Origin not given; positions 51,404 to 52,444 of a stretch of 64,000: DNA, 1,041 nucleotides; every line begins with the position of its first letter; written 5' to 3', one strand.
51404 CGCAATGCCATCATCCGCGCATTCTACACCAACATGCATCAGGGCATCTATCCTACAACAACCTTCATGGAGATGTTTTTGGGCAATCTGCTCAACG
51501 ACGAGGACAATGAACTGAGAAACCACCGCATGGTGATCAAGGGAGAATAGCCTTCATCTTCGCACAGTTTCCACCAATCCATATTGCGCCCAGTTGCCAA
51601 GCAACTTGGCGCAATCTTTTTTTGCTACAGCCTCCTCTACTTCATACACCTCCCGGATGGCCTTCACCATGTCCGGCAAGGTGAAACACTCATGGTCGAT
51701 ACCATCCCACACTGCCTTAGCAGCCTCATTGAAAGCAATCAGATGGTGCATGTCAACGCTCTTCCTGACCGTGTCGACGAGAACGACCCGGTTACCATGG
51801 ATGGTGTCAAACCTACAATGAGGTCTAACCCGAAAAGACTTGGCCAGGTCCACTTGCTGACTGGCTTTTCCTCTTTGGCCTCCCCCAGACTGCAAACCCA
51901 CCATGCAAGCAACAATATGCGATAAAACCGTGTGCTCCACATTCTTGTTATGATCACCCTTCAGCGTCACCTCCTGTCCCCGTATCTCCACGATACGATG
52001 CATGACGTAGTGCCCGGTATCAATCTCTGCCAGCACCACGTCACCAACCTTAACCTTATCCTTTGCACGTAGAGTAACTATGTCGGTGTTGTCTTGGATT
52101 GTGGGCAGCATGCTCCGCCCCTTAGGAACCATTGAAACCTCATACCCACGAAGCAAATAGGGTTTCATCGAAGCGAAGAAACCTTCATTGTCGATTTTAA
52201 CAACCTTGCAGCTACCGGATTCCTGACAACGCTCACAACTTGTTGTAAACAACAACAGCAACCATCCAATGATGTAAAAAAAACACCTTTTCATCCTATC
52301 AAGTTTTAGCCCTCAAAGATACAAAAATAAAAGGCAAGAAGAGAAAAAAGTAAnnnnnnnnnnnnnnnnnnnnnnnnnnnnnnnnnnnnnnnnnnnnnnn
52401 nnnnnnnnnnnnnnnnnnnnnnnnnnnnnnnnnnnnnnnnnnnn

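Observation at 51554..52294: Rosetta-stone fusion of an ER/archaeal-type (Ser/His) signal-peptidase domain with a PqqD/RRE-like domain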

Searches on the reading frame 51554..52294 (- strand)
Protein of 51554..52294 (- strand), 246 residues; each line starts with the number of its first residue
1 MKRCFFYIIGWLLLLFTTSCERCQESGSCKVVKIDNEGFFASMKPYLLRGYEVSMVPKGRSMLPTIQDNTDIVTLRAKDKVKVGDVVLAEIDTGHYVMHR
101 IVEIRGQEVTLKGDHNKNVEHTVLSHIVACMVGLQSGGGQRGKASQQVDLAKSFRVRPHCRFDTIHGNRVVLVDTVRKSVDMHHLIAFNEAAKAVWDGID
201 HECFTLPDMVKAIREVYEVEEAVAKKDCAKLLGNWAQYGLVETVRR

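Call 3: search_protein_families(library=pfam, proteins=[window:51554-52294:-], max_evalue=1)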
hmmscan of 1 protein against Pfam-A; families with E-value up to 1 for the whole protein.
window:51554-52294:- (246 aa): 3 families
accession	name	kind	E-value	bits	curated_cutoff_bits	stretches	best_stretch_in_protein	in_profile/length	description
PF05402.18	PqqD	-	3.1e-10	40.7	23.4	1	171-241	3-67/67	Coenzyme PQQ synthesis protein D (PqqD)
PF00717.28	Peptidase_S24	-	2.3e-06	27.7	23.3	1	58-125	41-104/116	Peptidase S24-like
PF04246.17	RseC_MucC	-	0.12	12.7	24.4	1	17-94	16-61/130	Positive regulator of sigma(E), RseC/MucC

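Call 4: search_protein_families(library=ncbifam, proteins=[window:51554-52294:-], max_evalue=1)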
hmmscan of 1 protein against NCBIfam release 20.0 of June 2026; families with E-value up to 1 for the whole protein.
window:51554-52294:- (246 aa): 6 families
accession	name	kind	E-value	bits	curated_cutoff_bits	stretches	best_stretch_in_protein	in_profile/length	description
TIGR02228.1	sigpep_I_arch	equivalog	2.3e-07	30.8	51.85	1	58-121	37-106/158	signal peptidase I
NF046067.1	SigPepSipWBacil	equivalog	4.9e-05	23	190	1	49-129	36-123/189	signal peptidase I SipW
TIGR02227.1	sigpep_I_bact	equivalog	9e-05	22.4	47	1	58-119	26-92/162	signal peptidase I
TIGR00498.1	lexA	equivalog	0.0014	18.3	110.95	1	32-125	102-185/203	transcriptional repressor LexA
TIGR02754.1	sod_Ni_protease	equivalog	0.005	17.3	63.25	1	58-117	4-68/90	nickel-type superoxide dismutase maturation protease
NF033536.1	lasso_PqqD_Bac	exception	0.019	15.1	80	1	192-242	38-87/88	lasso peptide biosynthesis PqqD family chaperone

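Call 8: find_homologous_proteins(query=window:51554-52294:-)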
Query window:51554-52294:- (246 aa): 9 proteins with E <= 0.001 among 377 candidates.
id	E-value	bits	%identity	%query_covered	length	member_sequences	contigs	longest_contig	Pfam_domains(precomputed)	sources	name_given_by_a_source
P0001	1.9e-163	559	100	100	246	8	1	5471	PF00717.29,PF05402.19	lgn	-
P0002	1.3e-89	318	62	100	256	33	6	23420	PF00717.29,PF05402.19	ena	-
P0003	2.9e-87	310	62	98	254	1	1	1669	PF05402.19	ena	-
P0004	1.1e-52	197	42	96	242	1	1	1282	PF00717.29,PF05402.19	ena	-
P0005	4.9e-52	195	41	96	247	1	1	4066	PF00717.29,PF05402.19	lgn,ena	-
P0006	5.4e-49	185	41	94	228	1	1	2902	PF05402.19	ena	-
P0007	3.0e-42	162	40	90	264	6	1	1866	PF05402.19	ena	-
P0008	1.4e-15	75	45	46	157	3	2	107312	-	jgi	-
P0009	4.1e-4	38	38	26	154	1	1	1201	-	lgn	-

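Call 9: search_solved_structures(query=window:51554-52294:-, max_evalue=10, show_alignments=3)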
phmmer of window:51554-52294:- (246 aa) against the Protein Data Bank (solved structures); distinct sequences matched with E-value up to 10: 1.
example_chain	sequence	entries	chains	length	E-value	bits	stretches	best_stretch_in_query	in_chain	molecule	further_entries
3k2z_A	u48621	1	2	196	0.72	12.2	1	42-112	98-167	LexA repressor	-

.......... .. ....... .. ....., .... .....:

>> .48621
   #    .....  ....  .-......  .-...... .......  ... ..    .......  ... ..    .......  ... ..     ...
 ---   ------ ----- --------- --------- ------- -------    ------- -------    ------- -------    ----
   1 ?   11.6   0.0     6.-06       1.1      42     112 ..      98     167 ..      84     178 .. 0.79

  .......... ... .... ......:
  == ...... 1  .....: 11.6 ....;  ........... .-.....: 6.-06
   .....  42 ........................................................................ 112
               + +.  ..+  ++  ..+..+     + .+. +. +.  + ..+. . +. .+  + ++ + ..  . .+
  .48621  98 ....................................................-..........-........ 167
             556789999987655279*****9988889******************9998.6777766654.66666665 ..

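Call 11: find_encoding_contigs(protein=P0002, flank=10000, max_places=6)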
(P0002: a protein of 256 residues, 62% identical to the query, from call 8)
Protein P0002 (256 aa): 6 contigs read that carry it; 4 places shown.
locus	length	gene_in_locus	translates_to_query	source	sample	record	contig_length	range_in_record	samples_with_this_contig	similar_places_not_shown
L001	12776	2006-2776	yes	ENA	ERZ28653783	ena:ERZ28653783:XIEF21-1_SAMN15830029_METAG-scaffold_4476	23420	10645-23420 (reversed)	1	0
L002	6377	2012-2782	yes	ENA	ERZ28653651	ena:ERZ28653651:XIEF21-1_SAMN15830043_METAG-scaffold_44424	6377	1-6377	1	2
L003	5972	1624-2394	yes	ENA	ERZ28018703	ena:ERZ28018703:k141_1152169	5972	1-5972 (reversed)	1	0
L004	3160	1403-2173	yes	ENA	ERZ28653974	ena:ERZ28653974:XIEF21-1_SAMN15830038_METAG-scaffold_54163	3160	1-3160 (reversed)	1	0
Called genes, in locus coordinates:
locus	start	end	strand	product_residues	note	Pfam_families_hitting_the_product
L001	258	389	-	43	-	-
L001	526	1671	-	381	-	PF14397:ATPgrasp_ST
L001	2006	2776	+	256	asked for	PF00717:Peptidase_S24 (weak), PF05402:PqqD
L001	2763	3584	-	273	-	-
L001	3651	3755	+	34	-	-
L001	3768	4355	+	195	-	-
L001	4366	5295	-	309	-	PF12833:HTH_18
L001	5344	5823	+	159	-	PF01451:LMWPc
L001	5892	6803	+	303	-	-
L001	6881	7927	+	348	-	PF01368:DHH, PF02272:DHHA1 (weak)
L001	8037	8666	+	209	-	PF16109:DUF4827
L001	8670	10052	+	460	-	PF02878:PGM_PMM_I, PF02879:PGM_PMM_II, PF02880:PGM_PMM_III, PF00408:PGM_PMM_IV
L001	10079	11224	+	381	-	PF00583:Acetyltransf_1 (faint)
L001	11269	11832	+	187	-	PF08239:SH3_3 (faint)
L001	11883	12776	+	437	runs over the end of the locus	PF00578:AhpC-TSA, PF08534:Redoxin, PF13098:Thioredoxin_2, PF13905:Thioredoxin_8, PF00561:Abhydrolase_1, PF12146:Hydrolase_4, PF12697:Abhydrolase_6, PF00326:Peptidase_S9, +6 more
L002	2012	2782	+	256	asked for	PF00717:Peptidase_S24 (weak), PF05402:PqqD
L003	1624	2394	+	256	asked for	PF00717:Peptidase_S24 (weak), PF05402:PqqD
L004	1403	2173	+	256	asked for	PF00717:Peptidase_S24 (weak), PF05402:PqqD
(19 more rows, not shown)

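Call 15: find_encoding_contigs(protein=P0005, flank=10000)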
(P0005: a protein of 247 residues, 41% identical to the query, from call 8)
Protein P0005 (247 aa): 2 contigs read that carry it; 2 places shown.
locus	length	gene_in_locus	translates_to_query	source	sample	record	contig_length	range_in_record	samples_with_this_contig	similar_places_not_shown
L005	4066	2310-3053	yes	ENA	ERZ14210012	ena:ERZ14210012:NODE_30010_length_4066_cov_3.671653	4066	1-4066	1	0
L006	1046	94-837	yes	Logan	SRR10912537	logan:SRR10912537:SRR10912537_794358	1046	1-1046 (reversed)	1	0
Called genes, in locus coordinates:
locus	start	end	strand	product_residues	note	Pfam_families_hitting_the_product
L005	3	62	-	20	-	?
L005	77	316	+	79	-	PF04226:Transgly_assoc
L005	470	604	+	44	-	-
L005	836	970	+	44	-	-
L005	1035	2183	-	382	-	PF14397:ATPgrasp_ST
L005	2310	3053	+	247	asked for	PF00717:Peptidase_S24 (weak), PF05402:PqqD (weak)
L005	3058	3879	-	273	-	-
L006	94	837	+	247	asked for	PF00717:Peptidase_S24 (weak), PF05402:PqqD (weak)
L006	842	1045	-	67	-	?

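Call 26: find_related_loci(query=A1, collection=genome_contigs, flank=8000)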
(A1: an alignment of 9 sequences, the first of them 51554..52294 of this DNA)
Query A1 (246 aa) in genome_contigs; peptide patterns used: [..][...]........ (x = any residue, [..] = any of these).
84 stretches matched a pattern; 74 encode a relative of the query (tblastn E <= 1e-3); 74 distinct loci.
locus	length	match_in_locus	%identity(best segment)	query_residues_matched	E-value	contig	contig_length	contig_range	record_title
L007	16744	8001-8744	61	1-246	1e-93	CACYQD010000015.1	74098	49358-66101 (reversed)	MAG: uncultured Prevotellaceae bacterium isolate RUG12178 genome assembly, contig: RUG12178_asm_15, whole genome shotgun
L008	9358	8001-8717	40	5-241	1e-53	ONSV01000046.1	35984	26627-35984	uncultured Prevotellaceae bacterium isolate RUG602 genome assembly, contig: scaffold_767, whole genome shotgun sequence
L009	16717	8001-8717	40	5-241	3e-53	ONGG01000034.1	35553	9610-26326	uncultured Prevotellaceae bacterium isolate RUG280 genome assembly, contig: scaffold_488, whole genome shotgun sequence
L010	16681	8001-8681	41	19-246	1e-48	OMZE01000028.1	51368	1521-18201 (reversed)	uncultured Prevotellaceae bacterium isolate RUG003 genome assembly, contig: scaffold_299, whole genome shotgun sequence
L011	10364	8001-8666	40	26-246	8e-48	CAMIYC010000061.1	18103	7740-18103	MAG: uncultured Prevotellaceae bacterium isolate SRR12081292_bin.73_metaWRAP_v1.3_MAG genome assembly, contig: ERZ122897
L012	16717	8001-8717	28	32-242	4e-22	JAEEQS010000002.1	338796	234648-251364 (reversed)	MAG: Bacteroidales bacterium isolate Tb.RUG.340 NODE_17_length_338796_cov_5.109747, whole genome shotgun sequence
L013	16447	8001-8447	37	4-146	4e-19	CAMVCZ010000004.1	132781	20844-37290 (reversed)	MAG TPA_asm: uncultured Bacteroidales bacterium isolate SRR8387714_bin.55_metaWRAP_v1.3_MAG genome assembly, contig: ERZ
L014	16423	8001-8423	38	8-146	1e-18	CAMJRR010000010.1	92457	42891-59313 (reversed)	MAG: uncultured Bacteroidales bacterium isolate SRR12081298_bin.67_metaWRAP_v1.3_MAG genome assembly, contig: ERZ1228977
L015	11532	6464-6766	42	32-132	1e-17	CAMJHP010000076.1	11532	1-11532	MAG: uncultured Bacteroidales bacterium isolate SRR12081298_bin.45_metaWRAP_v1.3_MAG genome assembly, contig: ERZ1228977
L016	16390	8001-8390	38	3-132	3e-17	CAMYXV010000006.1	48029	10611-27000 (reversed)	MAG TPA_asm: uncultured Bacteroidales bacterium isolate SRR10912534_bin.11_metaWRAP_v1.3_MAG genome assembly, contig: ER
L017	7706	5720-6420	37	24-241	8e-24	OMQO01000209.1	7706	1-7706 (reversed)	uncultured Bacteroidales bacterium isolate RUG790 genome assembly, contig: scaffold_20984, whole genome shotgun sequence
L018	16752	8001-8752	30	15-242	7e-17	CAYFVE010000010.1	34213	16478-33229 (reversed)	MAG TPA_asm: uncultured Muribaculaceae bacterium isolate ERP107106_co1_256 genome assembly, contig: NODE_1104_length_342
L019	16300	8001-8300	45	47-146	1e-16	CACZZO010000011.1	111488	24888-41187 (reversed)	MAG: uncultured Bacteroidia bacterium isolate RUG13092 genome assembly, contig: RUG13092_asm_11, whole genome shotgun se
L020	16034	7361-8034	38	34-242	1e-21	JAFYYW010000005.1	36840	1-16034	MAG: Bacteroidales bacterium isolate RGIG7547 Water_buffalos_Omasum-1__c104562, whole genome shotgun sequence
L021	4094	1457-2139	36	29-242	9e-24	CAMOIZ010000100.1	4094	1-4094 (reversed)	MAG: uncultured Bacteroidales bacterium isolate SRR873602_bin.115_metaWRAP_v1.3_MAG genome assembly, contig: NODE_66343_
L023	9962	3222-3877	34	34-242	2e-21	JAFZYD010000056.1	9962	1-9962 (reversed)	MAG: Bacteroidales bacterium isolate RGIG8204 Water_buffalos_Rumen-3__c1013548, whole genome shotgun sequence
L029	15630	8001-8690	28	34-241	2e-14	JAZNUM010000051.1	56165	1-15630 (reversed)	MAG: Candidatus Egerieisoma sp. isolate T1900044797_TS20190263.MAGScoT_cleanbin_000021 SGB_2688_k141_1053349, whole geno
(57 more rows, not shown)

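Call 36: find_homologous_proteins(query=A1, max_evalue=0.001)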
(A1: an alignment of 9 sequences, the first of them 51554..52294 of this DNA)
Query A1 (9 sequences) (246 aa, profile of the alignment): 1413 proteins with E <= 0.001 among 8000 candidates; the best 120 are listed.
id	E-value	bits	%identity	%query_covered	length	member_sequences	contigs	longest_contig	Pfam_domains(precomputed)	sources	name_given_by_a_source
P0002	3.6e-105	369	62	100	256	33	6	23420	PF00717.29,PF05402.19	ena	-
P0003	7.0e-105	368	62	98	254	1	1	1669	PF05402.19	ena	-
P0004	8.9e-103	361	42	96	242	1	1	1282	PF00717.29,PF05402.19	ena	-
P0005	5.6e-101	355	41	96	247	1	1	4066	PF00717.29,PF05402.19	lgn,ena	-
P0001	7.5e-101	355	100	100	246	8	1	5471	PF00717.29,PF05402.19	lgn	-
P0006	2.2e-93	330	41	94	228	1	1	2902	PF05402.19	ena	-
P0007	3.6e-89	316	40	90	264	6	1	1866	PF05402.19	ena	-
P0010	3.1e-77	277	43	99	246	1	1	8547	PF05402.19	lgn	-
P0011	8.3e-71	256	40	99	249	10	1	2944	PF00717.29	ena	-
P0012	1.0e-70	256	45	92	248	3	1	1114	PF00717.29,PF05402.19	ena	-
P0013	1.4e-70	256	42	95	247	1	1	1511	PF00717.29,PF05402.19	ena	-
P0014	1.5e-70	256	38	99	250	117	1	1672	PF00717.29,PF05402.19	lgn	-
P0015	2.1e-70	255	41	91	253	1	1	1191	PF00717.29,PF05402.19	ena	-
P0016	2.1e-70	255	43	96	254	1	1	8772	PF10502.15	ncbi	-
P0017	6.6e-70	253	39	96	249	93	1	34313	PF00717.29,PF10502.15,PF05402.19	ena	-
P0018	6.0e-69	250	40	96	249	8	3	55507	PF00717.29,PF10502.15,PF05402.19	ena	-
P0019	7.3e-69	250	41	98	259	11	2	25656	PF00717.29,PF05402.19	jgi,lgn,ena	-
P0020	8.7e-69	250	41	87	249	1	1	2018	PF00717.29,PF10502.15,PF05402.19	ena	-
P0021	4.1e-68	248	41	93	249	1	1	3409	PF00717.29,PF05402.19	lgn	-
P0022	9.3e-68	246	39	96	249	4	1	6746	PF00717.29,PF10502.15,PF05402.19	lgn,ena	-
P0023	1.0e-44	171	28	85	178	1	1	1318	PF00717.29,PF05402.19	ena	-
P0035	6.1e-33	132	26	80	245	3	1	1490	PF00717.29,PF05402.19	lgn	-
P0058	1.2e-30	125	46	34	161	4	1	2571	PF00717.29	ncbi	-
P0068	2.3e-30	124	36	52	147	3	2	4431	PF00717.29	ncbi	-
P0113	1.1e-29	122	41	40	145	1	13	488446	-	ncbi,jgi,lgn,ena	jgi:hypothetical protein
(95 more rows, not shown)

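Call 39: search_solved_structures(query=A2, max_evalue=10, show_alignments=5)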
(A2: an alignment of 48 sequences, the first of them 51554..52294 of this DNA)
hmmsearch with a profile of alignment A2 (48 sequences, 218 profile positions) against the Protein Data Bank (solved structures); distinct sequences matched with E-value up to 10: 11.
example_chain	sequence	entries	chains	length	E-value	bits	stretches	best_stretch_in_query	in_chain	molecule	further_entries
7p2p_A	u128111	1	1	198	0.03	17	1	59-120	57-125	Signal peptidase complex catalytic subunit SEC11A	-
4nv4_A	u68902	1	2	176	0.11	15.2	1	56-110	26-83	Signal peptidase I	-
9rjb_A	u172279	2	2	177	0.12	15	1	60-120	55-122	Signal peptidase complex catalytic subunit SEC11A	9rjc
4wvh_A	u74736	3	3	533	0.13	14.9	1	54-112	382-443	Maltose-binding periplasmic protein,Signal peptidase IB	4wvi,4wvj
7p2q_A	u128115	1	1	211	0.18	14.5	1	59-120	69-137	Signal peptidase complex catalytic subunit SEC11C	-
9x90_B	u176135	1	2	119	0.29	13.7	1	152-215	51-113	Lasso peptide biosynthesis PqqD family chaperone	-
9x8z_B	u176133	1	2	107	0.53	12.9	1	145-215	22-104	PqqD family protein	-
3k2z_A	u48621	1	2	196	0.79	12.4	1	35-90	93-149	LexA repressor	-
6a2r_A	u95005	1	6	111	1.5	11.5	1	35-91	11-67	LexA repressor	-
6jx3_B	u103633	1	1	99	1.5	11.4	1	159-212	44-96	TfuB1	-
4wvg_A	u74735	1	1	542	1.9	11.1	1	54-112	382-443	Maltose-binding periplasmic protein,Signal peptidase IB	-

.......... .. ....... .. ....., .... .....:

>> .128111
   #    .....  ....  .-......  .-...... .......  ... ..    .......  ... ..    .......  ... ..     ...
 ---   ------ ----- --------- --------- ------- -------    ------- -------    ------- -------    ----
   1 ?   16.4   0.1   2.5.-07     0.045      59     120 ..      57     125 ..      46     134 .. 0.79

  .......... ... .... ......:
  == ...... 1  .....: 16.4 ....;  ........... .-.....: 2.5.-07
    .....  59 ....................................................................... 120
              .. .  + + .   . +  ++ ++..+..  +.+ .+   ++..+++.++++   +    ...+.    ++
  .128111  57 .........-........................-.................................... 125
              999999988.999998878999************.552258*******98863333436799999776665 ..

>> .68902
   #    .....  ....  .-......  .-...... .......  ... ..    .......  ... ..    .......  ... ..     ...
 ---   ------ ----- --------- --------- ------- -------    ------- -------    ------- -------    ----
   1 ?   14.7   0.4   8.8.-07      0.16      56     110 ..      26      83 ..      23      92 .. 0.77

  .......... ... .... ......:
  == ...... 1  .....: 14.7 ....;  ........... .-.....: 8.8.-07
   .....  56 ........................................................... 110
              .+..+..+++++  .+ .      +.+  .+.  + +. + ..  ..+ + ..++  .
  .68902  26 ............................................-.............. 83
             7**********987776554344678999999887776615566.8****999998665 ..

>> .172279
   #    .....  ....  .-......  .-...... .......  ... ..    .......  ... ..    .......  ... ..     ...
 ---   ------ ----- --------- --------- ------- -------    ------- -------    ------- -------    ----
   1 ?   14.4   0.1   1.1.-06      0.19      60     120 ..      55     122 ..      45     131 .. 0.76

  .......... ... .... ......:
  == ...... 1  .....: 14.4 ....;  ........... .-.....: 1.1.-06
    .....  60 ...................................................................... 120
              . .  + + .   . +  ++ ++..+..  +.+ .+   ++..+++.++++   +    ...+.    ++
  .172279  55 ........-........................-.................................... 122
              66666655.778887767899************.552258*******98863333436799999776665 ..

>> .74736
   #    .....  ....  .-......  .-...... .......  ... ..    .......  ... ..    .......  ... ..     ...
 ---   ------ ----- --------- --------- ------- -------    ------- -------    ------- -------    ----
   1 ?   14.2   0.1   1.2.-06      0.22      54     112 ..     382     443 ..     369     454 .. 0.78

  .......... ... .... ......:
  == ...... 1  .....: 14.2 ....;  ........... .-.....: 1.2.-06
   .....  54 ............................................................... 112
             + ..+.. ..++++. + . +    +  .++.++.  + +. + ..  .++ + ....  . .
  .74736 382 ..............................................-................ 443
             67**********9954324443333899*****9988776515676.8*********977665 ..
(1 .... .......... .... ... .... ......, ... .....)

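Call 45: predict_structure(alignment_id=A2)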
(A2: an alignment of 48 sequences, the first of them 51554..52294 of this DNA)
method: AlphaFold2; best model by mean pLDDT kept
length: 246 residues; sequences in the alignment: 48
mean_pLDDT: 89.1   pTM: 0.79
mean pLDDT of the five models: 89.1, 89.0, 88.0, 87.6, 87.1
residues with pLDDT >= 90: 194; 70-90: 19; 50-70: 23; < 50: 10
segments of 3 or more residues with pLDDT < 50: 17-26
pLDDT, mean of each block of 10 residues (from residue 1): 55 50 48 87 96 95 95 96 98 95 98 97 98 92 79 97 91 97 92 96 98 97 97 94 92
secondary structure, 60 per line:
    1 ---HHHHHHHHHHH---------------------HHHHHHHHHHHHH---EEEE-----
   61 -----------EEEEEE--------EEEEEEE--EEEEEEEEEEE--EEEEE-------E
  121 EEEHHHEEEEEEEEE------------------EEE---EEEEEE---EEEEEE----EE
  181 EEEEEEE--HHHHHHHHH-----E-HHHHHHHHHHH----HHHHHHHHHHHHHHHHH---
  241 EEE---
elements in order: H4-14 H36-48 E52-55 E72-77 E86-92 E95-105 E108-112 E120-123 E127-135 E154-156 E160-165 E169-174 E179-187 H190-198 H206-216 H221-237 E241-243
